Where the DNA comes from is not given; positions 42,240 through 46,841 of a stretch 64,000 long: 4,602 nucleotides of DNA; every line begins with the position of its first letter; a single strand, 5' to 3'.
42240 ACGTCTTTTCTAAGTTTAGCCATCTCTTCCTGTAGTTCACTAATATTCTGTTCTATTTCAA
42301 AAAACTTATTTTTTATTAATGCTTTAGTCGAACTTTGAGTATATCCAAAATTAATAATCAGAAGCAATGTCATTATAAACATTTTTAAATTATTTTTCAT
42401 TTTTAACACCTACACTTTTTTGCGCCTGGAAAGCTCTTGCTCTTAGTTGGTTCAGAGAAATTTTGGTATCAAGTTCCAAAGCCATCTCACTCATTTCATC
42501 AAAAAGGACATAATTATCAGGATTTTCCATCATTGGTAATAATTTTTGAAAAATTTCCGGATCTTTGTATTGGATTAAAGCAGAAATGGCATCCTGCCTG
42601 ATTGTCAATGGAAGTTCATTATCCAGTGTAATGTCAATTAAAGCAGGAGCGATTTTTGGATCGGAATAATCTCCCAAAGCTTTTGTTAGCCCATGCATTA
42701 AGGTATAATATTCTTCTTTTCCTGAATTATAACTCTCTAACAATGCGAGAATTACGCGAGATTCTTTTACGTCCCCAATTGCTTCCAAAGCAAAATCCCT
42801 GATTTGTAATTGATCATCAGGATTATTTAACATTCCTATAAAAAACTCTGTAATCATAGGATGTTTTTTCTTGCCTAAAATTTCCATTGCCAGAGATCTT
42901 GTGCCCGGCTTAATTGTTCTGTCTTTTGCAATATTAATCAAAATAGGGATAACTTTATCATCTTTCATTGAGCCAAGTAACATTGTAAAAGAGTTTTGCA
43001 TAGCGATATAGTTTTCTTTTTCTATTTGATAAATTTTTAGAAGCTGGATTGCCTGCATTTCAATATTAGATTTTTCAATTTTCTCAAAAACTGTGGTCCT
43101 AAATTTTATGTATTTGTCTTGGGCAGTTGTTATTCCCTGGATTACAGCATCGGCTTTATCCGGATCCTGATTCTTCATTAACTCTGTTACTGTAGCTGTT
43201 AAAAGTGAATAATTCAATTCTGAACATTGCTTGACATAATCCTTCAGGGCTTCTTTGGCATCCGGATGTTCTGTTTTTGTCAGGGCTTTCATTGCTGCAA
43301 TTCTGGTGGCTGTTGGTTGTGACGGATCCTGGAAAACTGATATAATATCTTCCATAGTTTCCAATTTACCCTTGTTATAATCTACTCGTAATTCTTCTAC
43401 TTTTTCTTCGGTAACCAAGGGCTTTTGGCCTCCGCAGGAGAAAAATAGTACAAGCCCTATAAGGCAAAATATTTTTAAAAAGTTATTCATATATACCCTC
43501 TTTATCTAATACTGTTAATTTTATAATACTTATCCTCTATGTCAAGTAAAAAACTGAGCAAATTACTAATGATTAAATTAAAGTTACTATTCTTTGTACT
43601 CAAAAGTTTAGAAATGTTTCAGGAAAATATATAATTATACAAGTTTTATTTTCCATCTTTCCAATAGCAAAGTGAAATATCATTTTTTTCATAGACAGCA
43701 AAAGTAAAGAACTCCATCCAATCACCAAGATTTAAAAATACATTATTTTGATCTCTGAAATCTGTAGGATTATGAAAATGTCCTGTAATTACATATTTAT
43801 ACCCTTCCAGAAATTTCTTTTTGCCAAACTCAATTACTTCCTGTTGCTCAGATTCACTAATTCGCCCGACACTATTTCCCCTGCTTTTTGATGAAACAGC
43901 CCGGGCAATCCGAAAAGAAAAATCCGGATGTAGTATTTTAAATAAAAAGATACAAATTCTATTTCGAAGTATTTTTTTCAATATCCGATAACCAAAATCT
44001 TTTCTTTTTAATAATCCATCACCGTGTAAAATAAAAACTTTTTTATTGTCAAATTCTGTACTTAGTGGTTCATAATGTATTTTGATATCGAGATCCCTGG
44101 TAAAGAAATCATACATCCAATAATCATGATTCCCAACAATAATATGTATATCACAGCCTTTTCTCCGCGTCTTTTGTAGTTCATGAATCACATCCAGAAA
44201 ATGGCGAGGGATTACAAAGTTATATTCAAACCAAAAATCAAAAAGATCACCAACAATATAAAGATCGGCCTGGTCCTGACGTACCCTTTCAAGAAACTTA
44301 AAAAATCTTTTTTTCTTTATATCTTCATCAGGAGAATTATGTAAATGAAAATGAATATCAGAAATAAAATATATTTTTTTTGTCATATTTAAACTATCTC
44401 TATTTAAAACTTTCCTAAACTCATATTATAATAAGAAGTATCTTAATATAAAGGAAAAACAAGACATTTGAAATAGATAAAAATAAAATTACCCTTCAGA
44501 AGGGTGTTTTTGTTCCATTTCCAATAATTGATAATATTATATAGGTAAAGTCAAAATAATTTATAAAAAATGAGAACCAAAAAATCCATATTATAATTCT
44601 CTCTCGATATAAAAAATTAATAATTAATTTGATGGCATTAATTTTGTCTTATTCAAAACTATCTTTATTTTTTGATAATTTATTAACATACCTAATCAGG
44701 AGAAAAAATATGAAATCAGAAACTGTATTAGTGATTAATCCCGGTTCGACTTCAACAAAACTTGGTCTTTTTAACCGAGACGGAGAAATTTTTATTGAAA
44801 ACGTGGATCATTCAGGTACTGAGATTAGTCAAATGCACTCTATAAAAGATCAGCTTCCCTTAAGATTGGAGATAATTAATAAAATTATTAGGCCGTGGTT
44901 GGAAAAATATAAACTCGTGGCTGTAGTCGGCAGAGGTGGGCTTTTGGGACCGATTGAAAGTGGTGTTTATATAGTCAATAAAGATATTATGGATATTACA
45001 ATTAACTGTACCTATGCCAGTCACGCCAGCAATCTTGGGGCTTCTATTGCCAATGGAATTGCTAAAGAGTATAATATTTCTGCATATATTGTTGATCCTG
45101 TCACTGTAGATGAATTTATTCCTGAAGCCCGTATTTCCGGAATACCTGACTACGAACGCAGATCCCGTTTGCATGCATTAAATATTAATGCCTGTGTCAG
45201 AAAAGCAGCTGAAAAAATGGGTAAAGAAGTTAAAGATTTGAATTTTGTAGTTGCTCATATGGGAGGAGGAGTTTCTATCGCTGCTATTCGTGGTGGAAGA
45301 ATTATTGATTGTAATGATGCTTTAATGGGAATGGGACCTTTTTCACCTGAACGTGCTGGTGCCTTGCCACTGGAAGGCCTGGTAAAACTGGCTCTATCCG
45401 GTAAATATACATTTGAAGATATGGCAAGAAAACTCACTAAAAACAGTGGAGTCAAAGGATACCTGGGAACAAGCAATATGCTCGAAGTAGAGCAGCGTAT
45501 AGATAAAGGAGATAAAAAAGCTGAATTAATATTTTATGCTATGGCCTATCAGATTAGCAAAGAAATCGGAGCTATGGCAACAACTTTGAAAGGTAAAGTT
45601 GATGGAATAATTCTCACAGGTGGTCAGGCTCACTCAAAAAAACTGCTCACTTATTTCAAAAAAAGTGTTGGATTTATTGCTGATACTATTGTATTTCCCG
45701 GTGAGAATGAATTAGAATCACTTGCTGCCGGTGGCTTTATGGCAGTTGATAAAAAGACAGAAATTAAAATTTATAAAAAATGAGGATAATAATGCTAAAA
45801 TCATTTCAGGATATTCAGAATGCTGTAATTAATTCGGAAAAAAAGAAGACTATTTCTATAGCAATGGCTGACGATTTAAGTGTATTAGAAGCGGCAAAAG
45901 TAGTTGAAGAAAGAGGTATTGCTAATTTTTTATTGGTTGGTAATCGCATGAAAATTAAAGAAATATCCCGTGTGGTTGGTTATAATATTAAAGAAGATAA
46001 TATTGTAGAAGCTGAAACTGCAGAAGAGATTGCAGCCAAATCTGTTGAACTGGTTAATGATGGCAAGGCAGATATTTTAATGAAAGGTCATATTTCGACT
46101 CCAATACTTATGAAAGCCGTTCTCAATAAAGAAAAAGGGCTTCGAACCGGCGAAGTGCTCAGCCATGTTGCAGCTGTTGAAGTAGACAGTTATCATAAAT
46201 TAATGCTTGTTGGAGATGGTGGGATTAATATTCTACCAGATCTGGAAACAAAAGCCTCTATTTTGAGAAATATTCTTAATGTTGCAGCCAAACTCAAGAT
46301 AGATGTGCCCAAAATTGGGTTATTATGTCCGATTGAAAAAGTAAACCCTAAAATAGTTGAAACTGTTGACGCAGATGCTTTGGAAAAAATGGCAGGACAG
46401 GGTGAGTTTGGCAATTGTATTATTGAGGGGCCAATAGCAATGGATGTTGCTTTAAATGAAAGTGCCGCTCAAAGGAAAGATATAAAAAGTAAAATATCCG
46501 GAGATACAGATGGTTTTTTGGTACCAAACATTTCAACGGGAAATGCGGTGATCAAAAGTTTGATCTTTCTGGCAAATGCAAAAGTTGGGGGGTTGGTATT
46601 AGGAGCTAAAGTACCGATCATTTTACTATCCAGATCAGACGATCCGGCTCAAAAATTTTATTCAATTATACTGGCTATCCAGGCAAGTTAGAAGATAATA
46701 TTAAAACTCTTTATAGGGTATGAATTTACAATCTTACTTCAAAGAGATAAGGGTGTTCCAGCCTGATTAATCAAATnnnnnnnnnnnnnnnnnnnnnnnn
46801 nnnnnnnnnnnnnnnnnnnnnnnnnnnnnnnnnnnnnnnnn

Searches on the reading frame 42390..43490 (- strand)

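Call 41: search_protein_families(library=ncbifam, proteins=[window:42390-43490:-], max_evalue=0.0001)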
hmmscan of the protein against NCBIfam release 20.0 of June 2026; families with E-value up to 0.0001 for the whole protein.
window:42390-43490:- (366 aa): 3 families
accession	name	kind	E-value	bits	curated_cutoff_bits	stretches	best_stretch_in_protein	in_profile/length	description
NF058535.1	antiphage_EruA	equivalog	9.1e-07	27.4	1000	0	47-143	442-544/1318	NACHT domain-containing antiphage protein EruA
NF058534.1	antiphage_HyoA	equivalog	9.4e-06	23.5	1200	0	41-151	506-620/1430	NACHT domain-containing antiphage protein HyoA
NF045915.1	PhycobilmeDegNblB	equivalog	1.5e-05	24.7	300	0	202-328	56-177/214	phycobilisome degradation protein NblB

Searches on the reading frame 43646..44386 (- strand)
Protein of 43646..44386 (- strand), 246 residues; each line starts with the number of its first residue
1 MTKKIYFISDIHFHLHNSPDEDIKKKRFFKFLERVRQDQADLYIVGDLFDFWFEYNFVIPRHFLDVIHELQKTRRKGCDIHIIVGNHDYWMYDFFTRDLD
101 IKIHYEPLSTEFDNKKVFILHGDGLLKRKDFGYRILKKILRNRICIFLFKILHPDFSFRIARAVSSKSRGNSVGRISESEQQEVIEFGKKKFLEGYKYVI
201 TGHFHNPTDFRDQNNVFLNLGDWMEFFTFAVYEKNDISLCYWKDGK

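Call 50: search_protein_families(library=pfam, proteins=[window:43646-44386:-], max_evalue=0.0001)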
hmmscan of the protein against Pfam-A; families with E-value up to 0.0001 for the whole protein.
window:43646-44386:- (246 aa): 2 families
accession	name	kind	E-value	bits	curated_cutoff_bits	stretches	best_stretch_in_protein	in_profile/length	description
PF00149.33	Metallophos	-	3.4e-09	37.8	21.5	1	4-207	2-191/191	Calcineurin-like phosphoesterase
PF12850.12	Metallophos_2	-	1.2e-08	35.6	27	0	4-125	2-92/154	Calcineurin-like phosphoesterase superfamily domain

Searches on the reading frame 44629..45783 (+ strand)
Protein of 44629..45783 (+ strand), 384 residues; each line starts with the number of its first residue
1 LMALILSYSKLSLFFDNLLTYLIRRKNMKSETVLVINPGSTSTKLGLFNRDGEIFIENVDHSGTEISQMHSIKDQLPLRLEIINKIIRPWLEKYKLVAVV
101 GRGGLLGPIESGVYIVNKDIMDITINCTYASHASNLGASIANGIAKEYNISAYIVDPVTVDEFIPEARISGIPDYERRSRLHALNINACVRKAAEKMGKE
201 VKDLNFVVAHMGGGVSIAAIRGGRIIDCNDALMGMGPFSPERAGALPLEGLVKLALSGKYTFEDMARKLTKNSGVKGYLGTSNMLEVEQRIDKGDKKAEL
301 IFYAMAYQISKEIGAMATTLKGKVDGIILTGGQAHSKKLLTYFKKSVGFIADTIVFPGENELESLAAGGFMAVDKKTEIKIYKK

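Call 41: search_protein_families(library=ncbifam, proteins=[window:44629-45783:+], max_evalue=0.0001)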
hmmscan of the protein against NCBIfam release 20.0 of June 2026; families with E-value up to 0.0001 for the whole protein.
window:44629-45783:+ (384 aa): 8 families
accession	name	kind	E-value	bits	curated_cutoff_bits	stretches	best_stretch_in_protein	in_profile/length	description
NF002834.0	PRK03011.1-5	subfamily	7.9e-133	443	222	1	31-383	3-356/357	butyrate kinase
TIGR02707.1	butyr_kinase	equivalog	2.2e-130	434.8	289.1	1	33-373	2-343/351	butyrate kinase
TIGR00016.1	ackA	subfamily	1.9e-25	89.4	293.4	1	177-333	180-338/405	acetate/propionate family kinase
NF009045.0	PRK12379.1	equivalog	1.8e-20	73.2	580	1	177-339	170-333/402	propionate kinase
NF009099.0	PRK12440.1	equivalog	1.8e-16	60.2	693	1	177-334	174-331/397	acetate/propionate family kinase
NF009063.0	PRK12397.1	equivalog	4.7e-14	51.9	659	1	178-334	175-332/404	acetate/propionate family kinase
NF005520.0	PRK07157.1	equivalog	4.2e-13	49.2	561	1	201-335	196-332/400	acetate kinase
NF005462.0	PRK07058.1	equivalog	8.1e-12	44.8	486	1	182-333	180-328/396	acetate/propionate family kinase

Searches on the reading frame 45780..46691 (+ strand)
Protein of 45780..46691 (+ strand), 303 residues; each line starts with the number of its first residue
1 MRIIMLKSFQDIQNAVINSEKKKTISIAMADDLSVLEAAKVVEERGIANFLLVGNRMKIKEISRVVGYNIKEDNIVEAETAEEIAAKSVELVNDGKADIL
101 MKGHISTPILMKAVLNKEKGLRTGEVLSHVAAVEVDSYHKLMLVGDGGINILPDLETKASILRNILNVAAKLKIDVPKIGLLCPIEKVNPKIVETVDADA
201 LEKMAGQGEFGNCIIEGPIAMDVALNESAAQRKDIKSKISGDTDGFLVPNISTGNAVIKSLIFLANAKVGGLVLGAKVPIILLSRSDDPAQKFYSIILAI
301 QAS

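Call 50: search_protein_families(library=pfam, proteins=[window:45780-46691:+], max_evalue=0.0001)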
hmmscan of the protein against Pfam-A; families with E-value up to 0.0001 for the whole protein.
window:45780-46691:+ (303 aa): 1 family
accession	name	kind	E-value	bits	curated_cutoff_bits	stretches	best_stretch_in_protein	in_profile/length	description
PF01515.24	PTA_PTB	-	2.8e-37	129.2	24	2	83-299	103-318/319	Phosphate acetyl/butaryl transferase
